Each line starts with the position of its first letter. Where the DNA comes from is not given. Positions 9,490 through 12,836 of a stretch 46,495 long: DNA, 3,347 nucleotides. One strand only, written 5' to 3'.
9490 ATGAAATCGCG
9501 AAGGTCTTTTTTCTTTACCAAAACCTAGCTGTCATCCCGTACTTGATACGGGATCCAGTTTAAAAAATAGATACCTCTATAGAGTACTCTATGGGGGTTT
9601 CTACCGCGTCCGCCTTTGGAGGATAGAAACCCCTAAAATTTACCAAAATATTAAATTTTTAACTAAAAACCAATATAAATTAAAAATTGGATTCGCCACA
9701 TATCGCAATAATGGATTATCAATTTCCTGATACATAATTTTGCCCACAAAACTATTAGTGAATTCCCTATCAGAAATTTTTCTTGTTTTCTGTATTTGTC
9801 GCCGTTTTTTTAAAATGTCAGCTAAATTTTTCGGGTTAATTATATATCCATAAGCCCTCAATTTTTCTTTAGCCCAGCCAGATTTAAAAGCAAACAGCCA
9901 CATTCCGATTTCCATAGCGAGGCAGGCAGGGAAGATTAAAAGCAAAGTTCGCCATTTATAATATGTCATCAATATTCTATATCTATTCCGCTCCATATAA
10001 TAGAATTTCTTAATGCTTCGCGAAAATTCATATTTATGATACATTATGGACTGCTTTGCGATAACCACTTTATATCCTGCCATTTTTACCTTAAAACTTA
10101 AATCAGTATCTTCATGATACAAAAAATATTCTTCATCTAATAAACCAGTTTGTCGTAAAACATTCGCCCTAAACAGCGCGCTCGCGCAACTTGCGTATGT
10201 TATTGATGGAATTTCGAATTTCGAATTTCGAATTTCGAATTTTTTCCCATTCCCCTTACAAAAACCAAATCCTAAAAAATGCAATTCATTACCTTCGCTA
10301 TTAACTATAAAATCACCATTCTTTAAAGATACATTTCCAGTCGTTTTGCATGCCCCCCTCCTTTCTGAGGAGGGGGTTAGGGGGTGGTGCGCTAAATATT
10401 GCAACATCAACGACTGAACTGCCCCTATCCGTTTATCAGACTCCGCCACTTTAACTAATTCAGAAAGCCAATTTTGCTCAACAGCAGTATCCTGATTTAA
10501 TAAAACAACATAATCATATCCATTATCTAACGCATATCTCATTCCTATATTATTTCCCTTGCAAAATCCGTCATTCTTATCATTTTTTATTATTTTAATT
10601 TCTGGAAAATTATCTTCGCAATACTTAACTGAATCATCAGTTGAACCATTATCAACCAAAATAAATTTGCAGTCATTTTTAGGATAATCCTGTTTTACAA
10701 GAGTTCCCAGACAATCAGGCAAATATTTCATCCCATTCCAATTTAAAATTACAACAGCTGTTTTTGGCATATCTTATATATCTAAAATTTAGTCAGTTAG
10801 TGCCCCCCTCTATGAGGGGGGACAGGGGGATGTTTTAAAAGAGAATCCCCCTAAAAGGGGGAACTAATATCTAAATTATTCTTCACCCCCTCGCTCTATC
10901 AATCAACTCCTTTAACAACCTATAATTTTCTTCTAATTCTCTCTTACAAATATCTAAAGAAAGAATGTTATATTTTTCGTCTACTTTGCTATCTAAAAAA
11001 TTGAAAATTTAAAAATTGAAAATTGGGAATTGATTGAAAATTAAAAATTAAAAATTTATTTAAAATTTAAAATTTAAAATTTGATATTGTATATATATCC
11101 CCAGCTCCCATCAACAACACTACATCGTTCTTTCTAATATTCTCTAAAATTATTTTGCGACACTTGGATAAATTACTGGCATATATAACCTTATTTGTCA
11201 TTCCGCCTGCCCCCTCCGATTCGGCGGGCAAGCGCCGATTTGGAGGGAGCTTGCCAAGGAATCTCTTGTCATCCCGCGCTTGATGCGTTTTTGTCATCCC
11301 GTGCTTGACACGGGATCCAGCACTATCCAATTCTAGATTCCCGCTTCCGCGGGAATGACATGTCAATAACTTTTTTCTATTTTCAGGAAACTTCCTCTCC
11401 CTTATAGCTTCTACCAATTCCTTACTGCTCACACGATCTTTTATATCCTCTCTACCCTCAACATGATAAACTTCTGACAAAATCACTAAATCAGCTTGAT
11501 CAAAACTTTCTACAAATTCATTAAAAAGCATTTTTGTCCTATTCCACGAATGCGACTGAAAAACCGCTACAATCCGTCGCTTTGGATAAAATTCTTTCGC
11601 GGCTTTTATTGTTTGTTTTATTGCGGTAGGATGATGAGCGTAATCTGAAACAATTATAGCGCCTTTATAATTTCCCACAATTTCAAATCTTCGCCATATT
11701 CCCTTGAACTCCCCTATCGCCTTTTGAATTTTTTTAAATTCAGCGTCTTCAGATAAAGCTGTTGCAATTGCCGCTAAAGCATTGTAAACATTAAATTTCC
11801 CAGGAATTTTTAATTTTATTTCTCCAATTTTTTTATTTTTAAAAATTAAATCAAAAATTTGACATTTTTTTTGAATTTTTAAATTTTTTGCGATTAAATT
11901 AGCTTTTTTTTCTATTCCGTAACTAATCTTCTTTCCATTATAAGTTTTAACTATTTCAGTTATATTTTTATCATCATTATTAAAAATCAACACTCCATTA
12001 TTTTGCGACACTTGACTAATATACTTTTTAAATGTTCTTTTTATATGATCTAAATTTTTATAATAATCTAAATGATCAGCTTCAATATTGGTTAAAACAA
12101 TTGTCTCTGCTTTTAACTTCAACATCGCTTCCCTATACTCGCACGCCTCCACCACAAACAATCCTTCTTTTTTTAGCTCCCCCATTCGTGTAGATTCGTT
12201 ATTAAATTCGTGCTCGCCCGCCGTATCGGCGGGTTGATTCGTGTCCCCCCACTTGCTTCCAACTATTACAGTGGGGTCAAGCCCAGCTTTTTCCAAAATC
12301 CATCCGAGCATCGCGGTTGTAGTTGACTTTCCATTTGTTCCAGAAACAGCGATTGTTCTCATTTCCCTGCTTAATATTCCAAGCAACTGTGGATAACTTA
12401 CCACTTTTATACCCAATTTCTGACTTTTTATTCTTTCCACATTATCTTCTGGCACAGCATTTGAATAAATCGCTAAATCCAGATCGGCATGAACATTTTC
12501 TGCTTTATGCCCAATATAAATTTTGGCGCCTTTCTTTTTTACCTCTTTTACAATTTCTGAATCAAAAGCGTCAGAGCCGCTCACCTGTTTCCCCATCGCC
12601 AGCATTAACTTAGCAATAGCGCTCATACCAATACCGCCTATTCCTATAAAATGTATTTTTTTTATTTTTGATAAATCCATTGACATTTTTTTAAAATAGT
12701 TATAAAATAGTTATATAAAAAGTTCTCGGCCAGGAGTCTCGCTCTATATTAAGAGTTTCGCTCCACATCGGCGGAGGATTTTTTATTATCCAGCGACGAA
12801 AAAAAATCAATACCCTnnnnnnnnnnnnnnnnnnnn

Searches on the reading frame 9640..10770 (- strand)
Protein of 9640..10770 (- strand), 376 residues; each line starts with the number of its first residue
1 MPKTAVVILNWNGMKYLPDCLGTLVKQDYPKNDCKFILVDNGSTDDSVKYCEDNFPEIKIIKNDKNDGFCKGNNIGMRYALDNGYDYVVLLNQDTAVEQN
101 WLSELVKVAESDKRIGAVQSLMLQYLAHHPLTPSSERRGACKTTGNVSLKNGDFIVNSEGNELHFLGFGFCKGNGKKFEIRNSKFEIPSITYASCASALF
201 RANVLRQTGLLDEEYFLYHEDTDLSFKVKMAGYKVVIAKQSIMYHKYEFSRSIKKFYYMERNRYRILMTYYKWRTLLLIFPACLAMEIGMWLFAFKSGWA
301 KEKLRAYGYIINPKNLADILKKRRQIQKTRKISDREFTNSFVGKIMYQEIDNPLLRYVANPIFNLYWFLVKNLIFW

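Call 20: search_protein_families(library=ncbifam, proteins=[window:9640-10770:-], max_evalue=0.00001)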
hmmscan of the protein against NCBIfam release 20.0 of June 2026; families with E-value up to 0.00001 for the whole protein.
window:9640-10770:- (376 aa): 11 families
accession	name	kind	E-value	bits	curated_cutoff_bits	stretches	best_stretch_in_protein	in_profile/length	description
TIGR01556.1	rhamnosyltran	subfamily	8.4e-22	77.7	200.55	2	28-118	16-108/281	rhamnosyltransferase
TIGR03111.1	glyc2_xrt_Gpos1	hypoth_equivalog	1.5e-13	50.3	363.95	1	2-123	49-170/439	TIGR03111 family XrtG-associated glycosyltransferase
TIGR03937.1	PgaC_IcaA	equivalog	9.2e-13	47.9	422.3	1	2-118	45-159/407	poly-beta-1,6-N-acetyl-D-glucosamine synthase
NF041875.1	EPS_EpsD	equivalog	5.2e-12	45.8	370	1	6-111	3-106/325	exopolysaccharide biosynthesis glycosyltransferase EpsD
NF007482.0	PRK10073.1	equivalog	5.4e-11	42.1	423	1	2-113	6-114/334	glycosyltransferase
TIGR03965.1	mycofact_glyco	equivalog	6.2e-10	38.5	280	1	3-107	75-177/467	mycofactocin biosynthesis glycosyltransferase MftF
NF050113.1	gal_furan_GlfT1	equivalog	3e-07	30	330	0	6-118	3-113/290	galactofuranosyltransferase GlfT1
NF038302.1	EPS_HpsE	equivalog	6.1e-07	28.7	300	1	5-124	4-126/307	hormogonium polysaccharide biosynthesis glycosyltransferase HpsE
NF050050.1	ProtGlycPglI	equivalog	9e-07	28.5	500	1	1-110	1-109/306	GalNAc(5)-diNAcBac-PP-undecaprenol beta-1,3-glucosyltransferase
NF041394.1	GtaseAglG_Halo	equivalog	5.5e-06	25.9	440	1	17-130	18-128/304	glucosyl-dolichyl phosphate glucuronosyltransferase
TIGR04283.1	glyco_like_mftF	equivalog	8e-06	25.6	182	0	5-116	2-105/221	TIGR04283 family arsenosugar biosynthesis glycosyltransferase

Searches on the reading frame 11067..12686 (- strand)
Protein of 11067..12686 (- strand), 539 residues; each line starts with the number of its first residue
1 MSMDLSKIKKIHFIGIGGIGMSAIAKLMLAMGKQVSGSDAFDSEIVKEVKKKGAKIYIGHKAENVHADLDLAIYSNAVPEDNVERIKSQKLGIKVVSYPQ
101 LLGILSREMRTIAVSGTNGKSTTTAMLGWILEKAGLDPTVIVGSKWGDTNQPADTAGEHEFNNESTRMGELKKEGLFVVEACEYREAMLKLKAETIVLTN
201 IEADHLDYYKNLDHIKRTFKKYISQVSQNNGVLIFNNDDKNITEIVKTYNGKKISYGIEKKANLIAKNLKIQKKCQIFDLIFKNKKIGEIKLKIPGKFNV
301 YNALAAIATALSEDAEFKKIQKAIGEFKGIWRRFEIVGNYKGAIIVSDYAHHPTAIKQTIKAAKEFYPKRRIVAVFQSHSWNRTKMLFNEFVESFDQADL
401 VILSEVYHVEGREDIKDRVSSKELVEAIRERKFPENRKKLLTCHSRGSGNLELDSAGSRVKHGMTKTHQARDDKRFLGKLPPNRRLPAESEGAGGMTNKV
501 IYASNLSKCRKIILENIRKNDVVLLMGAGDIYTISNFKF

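Call 20: search_protein_families(library=ncbifam, proteins=[window:11067-12686:-], max_evalue=0.00001)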
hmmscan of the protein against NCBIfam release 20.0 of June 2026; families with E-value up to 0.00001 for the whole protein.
window:11067-12686:- (539 aa): 26 families (the best 25 are shown)
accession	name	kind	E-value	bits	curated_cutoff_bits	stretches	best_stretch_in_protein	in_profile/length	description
TIGR01082.1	murC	equivalog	1.1e-126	423.5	335.1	1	10-432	1-406/449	UDP-N-acetylmuramate--L-alanine ligase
NF011171.0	PRK14573.1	equivalog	1.2e-69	235.1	1015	1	8-431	4-402/809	bifunctional UDP-N-acetylmuramate--L-alanine ligase/D-alanine--D-alanine ligase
TIGR01081.1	mpl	equivalog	1.2e-55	189.3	388.7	1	10-410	1-391/448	UDP-N-acetylmuramate:L-alanyl-gamma-D-glutamyl-meso-diaminopimelate ligase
NF001126.0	PRK00139.1-4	equivalog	2.3e-45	155.1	373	1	106-376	101-374/486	UDP-N-acetylmuramoyl-L-alanyl-D-glutamate--2,6-diaminopimelate ligase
NF053645.1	pMurC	equivalog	3.1e-41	141.6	560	3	260-403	284-423/492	pseudomurein biosynthesis peptide ligase pMurC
TIGR01085.1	murE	subfamily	9.4e-34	117.1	257.3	1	100-376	76-364/472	UDP-N-acetylmuramyl-tripeptide synthetase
NF008896.0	PRK11929.1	equivalog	6.8e-32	110.2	1023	1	103-376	106-391/965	bifunctional UDP-N-acetylmuramoyl-L-alanyl-D-glutamate--2,6-diaminopimelate ligase MurE/UDP-N-acetylmuramoyl-tripeptide--D-alanyl-D-alanine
NF001124.0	PRK00139.1-2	equivalog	1e-31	110.2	476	1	43-376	55-383/500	UDP-N-acetylmuramoyl-L-alanyl-D-glutamate--2,6-diaminopimelate ligase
TIGR01087.1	murD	equivalog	4e-30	105.3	211.95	1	10-364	1-339/441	UDP-N-acetylmuramoyl-L-alanine--D-glutamate ligase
NF053648.1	pMurE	equivalog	3.7e-28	98.5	600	1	106-372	95-356/464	pseudomurein biosynthesis peptide ligase pMurE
NF001123.0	PRK00139.1-1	equivalog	8.6e-25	87.3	586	1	45-376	49-382/493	UDP-N-acetylmuramoyl-L-alanyl-D-glutamate--2,6-diaminopimelate ligase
NF053646.1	pMurD1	equivalog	4.3e-24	85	610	1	43-432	42-410/465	pseudomurein biosynthesis peptide ligase pMurD1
NF010628.0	PRK14022.1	equivalog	2.5e-21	76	536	1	190-375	198-373/483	UDP-N-acetylmuramoyl-L-alanyl-D-glutamate--L-lysine ligase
TIGR01143.1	murF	subfamily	4.9e-20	71.9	288.6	1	194-375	151-330/418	UDP-N-acetylmuramoyl-tripeptide--D-alanyl-D-alanine ligase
TIGR02068.2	cya_phycin_syn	equivalog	6.3e-20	70.8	850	1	193-392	565-778/862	cyanophycin synthetase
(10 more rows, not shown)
